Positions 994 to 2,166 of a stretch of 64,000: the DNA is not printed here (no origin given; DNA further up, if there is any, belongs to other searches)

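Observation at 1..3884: Mosaic same-strand gene string: MTase tail, low-GC DUF4238, PhyH dioxygenase, low-GC EVE-nuclease, second PhyH 3' copy (candidate composite DNA-modification/defence locus)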

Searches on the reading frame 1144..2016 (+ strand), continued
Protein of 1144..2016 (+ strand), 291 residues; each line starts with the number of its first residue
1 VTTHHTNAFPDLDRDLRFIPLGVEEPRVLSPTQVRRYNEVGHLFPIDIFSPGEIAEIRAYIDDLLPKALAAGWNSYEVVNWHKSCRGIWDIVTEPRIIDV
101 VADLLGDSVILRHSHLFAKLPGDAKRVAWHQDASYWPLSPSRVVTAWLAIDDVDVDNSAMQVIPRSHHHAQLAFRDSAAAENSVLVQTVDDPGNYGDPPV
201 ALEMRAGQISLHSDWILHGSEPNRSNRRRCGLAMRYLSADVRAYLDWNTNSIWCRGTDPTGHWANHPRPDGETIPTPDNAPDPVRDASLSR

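Call 52: search_protein_families(library=pfam, proteins=[L053:7014-9740:-, L053:5544-7007:-, L053:3128-4507:+, L008:1075-1887:+, L107:6938-9670:-, L107:11325-12380:+, L107:12367-13158:+, L107:13920-14990:-, L101:7382-9880:+, L101:4952-6538:-], max_evalue=0.001)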
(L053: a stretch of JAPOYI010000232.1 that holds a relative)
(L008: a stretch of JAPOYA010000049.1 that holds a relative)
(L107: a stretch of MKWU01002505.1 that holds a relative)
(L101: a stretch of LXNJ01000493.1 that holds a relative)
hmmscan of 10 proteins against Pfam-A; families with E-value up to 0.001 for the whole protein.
L053:7014-9740:- (909 aa): 1 family
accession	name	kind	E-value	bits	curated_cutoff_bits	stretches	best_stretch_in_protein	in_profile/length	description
PF13191.12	AAA_16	-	0.00032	21.7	32.6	1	592-651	23-85/167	AAA ATPase domain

L053:5544-7007:- (488 aa): 0 families

L053:3128-4507:+ (460 aa): 0 families

L008:1075-1887:+ (271 aa): 0 families

L107:6938-9670:- (911 aa): 7 families
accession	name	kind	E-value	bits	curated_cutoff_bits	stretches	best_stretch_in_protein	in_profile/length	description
PF00580.27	UvrD-helicase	-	2.9e-54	185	23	1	10-270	4-270/271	UvrD/REP helicase N-terminal domain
PF12705.13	PDDEXK_1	-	9.7e-29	101.5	22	1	677-907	2-247/247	PD-(D/E)XK nuclease superfamily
PF13361.12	UvrD_C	-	5.1e-28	98.9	25.6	2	486-633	238-349/350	UvrD-like helicase C-terminal domain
PF13245.12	AAA_19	-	1.6e-20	74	25.1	1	18-254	10-132/134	AAA domain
PF13538.12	UvrD_C_2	-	1.2e-13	51.1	27.4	2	557-581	3-29/52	UvrD-like helicase C-terminal domain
PF13604.12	AAA_30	-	2.1e-06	28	27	0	11-76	9-72/191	AAA domain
PF01443.25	Viral_helicase1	-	0.00027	21.3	21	0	211-258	58-104/228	Viral superfamily 1 RNA helicase core domain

L107:11325-12380:+ (352 aa): 0 families

L107:12367-13158:+ (264 aa): 0 families

L107:13920-14990:- (357 aa): 5 families
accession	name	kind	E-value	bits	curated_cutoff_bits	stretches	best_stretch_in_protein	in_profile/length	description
PF13545.12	HTH_Crp_2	-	2.2e-06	28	27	1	165-213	19-66/70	Crp-like helix-turn-helix domain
PF00392.27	GntR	-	5.4e-05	23.2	27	1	171-204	27-60/64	Bacterial regulatory proteins, gntR family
PF12802.13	MarR_2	-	5.5e-05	23.7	27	1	169-202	21-54/61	MarR family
PF09339.16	HTH_IclR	-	9.7e-05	22.5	22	1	168-201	18-51/52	IclR helix-turn-helix domain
PF01978.25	TrmB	-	0.00079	19.7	25.6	0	168-204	22-58/68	Sugar-specific transcriptional regulator TrmB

L101:7382-9880:+ (833 aa): 3 families
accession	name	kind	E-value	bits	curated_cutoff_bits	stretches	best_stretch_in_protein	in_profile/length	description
PF04851.21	ResIII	-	1.1e-09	38.8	22.5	1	37-169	4-141/164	Type III restriction enzyme, res subunit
PF13307.12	Helicase_C_2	-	5.6e-09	36.7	25.3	1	389-473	64-157/170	Helicase C-terminal domain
PF00270.35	DEAD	-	7.4e-06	26.2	26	1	39-109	2-71/167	DEAD/DEAH box helicase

L101:4952-6538:- (529 aa): 5 families
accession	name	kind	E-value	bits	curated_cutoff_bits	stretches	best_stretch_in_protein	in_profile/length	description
PF02384.22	N6_Mtase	-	9.2e-82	275.3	20.4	1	160-487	3-307/311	N-6 DNA Methylase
PF12161.14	HsdM_N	-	7.1e-20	72.4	24.5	1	24-137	1-113/135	HsdM N-terminal domain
PF01170.24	UPF0020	-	3.8e-05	23.9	22.3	1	205-290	31-132/197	RMKL-like, methyltransferase domain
PF05175.20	MTS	-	0.00015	21.9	23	1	194-293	22-112/170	Methyltransferase small domain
PF07669.17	Eco57I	-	0.00018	22.1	25.3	1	276-367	71-165/171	Eco57I restriction-modification methylase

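Call 75: search_protein_families(library=pfam, proteins=[L107:29-1039:+], max_evalue=0.001)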
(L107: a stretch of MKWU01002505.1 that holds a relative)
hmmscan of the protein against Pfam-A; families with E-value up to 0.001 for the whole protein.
L107:29-1039:+ (337 aa): 1 family
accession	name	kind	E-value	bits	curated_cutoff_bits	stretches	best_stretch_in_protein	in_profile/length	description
PF01555.25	N6_N4_Mtase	-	6.7e-09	36.4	26.7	0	193-275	3-68/221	DNA methylase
